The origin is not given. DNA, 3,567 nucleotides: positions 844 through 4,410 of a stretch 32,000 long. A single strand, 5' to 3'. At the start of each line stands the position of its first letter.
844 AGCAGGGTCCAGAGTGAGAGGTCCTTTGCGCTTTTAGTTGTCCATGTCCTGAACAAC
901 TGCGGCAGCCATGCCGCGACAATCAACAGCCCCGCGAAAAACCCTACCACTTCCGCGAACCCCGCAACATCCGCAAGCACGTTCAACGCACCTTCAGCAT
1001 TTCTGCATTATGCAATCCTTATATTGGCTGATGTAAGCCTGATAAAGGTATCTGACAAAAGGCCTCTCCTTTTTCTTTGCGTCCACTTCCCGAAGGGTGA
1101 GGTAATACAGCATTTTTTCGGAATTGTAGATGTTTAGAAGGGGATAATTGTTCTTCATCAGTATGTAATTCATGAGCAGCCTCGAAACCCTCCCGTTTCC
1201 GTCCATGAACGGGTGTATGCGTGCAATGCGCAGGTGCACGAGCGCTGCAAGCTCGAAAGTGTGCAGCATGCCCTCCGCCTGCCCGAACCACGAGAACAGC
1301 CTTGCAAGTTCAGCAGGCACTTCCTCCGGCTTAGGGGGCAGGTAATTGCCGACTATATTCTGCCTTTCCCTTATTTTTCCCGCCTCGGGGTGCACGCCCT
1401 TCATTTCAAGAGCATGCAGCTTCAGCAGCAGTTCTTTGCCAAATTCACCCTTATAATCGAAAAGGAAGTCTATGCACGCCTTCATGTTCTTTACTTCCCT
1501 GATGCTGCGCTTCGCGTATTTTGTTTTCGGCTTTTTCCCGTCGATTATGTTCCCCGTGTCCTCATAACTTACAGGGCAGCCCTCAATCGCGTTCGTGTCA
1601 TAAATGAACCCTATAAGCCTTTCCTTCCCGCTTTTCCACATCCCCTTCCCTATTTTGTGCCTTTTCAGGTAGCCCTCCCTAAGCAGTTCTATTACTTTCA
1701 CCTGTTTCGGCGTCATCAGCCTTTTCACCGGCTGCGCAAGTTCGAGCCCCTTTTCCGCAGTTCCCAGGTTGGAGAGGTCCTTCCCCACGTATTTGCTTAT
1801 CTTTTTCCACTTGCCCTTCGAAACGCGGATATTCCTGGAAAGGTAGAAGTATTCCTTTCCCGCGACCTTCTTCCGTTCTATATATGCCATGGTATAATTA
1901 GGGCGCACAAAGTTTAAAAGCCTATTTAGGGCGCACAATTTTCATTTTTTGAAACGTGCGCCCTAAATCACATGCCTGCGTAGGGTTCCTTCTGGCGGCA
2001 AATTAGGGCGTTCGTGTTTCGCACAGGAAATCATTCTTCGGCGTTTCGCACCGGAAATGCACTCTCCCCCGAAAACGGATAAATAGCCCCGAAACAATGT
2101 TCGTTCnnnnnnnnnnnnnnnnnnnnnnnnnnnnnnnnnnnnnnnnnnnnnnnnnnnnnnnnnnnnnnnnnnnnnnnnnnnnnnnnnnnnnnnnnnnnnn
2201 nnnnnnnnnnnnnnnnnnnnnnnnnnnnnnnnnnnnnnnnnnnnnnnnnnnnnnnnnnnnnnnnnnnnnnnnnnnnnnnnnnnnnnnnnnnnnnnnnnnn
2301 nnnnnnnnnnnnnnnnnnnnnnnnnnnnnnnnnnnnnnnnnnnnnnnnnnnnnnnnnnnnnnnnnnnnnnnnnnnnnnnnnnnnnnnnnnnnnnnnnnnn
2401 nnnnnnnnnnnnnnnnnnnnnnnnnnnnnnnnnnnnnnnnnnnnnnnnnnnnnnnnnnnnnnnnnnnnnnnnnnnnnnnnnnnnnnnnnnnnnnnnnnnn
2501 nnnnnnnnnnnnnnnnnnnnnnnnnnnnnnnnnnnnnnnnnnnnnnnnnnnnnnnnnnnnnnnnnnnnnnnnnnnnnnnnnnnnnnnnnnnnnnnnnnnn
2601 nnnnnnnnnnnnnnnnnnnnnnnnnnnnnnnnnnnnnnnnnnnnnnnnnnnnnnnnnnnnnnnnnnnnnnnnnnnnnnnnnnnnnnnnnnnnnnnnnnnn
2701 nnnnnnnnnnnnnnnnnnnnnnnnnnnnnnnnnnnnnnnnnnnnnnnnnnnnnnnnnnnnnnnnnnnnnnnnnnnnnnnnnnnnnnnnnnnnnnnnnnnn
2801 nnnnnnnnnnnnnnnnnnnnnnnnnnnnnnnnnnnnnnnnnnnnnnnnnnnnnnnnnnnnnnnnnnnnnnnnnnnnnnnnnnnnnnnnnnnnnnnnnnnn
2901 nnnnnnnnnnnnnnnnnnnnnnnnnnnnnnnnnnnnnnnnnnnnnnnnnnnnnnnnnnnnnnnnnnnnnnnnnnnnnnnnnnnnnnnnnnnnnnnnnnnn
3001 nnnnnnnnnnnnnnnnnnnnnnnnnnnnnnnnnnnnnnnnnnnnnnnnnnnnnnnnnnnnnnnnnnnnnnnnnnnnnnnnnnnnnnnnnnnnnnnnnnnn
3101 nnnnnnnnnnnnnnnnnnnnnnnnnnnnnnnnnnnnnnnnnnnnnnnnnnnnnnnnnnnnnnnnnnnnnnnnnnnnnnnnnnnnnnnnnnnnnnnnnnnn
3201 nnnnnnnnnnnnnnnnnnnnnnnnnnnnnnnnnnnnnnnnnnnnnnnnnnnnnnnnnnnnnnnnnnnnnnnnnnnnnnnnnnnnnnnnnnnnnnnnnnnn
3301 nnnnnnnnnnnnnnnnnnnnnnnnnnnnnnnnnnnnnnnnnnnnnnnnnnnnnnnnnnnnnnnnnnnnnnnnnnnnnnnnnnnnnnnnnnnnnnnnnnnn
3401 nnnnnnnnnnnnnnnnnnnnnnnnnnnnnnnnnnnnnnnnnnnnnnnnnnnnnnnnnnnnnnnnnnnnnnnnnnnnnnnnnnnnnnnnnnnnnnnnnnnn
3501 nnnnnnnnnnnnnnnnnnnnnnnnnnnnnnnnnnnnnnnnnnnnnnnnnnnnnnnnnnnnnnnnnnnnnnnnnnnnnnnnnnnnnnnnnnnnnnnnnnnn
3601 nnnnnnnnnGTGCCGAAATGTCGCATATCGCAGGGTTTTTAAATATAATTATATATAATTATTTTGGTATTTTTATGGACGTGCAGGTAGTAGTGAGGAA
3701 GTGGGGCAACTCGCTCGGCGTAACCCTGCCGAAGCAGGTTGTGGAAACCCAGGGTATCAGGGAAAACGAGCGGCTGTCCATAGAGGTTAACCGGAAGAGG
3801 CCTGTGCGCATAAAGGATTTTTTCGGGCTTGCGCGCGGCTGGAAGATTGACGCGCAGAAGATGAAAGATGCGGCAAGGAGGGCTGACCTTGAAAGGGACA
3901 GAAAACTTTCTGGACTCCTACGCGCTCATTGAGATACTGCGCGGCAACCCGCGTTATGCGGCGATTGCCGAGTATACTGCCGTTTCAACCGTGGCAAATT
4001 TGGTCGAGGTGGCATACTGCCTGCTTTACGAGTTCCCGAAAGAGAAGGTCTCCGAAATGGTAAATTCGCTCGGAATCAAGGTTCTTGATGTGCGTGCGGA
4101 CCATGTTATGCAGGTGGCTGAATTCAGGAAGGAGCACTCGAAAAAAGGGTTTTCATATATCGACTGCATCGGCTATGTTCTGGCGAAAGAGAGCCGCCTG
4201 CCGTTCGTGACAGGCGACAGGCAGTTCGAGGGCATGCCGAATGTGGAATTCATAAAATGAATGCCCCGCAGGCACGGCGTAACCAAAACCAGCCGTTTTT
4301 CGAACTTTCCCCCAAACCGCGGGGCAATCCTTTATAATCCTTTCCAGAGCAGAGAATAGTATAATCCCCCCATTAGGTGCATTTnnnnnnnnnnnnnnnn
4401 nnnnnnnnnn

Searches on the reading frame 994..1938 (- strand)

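Call 82: search_protein_families(library=pfam, proteins=[window:994-1938:-], max_evalue=0.0001)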
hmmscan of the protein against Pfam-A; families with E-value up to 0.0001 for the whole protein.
window:994-1938:- (314 aa): 1 family
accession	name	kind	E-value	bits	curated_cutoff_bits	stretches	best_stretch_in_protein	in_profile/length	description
PF02661.23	Fic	-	1.2e-21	77.8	24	1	168-260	4-93/93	Fic/DOC family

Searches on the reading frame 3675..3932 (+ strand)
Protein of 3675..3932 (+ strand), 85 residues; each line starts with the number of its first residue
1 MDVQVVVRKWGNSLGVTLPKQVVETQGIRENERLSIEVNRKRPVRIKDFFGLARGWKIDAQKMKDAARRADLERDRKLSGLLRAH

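Call 83: search_protein_families(library=pfam, proteins=[window:3675-3932:+], max_evalue=0.0001)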
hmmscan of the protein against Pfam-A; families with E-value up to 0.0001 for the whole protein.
window:3675-3932:+ (85 aa): 1 family
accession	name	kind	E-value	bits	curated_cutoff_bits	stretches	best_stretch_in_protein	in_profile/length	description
PF04014.23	MazE_antitoxin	-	2.5e-09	37.4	24.7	1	7-40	1-34/48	Antidote-toxin recognition MazE, bacterial antitoxin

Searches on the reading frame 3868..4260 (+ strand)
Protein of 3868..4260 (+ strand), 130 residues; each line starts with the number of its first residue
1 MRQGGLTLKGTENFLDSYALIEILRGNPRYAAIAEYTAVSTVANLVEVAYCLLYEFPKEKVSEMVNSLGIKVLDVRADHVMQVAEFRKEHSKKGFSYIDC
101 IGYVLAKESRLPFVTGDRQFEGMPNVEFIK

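Call 83: search_protein_families(library=pfam, proteins=[window:3868-4260:+], max_evalue=0.0001)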
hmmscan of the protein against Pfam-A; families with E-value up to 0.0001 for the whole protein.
window:3868-4260:+ (130 aa): 1 family
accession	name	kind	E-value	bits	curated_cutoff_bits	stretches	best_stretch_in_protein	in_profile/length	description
PF01850.27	PIN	-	1.6e-10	42.1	23.6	1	14-122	2-116/120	PIN domain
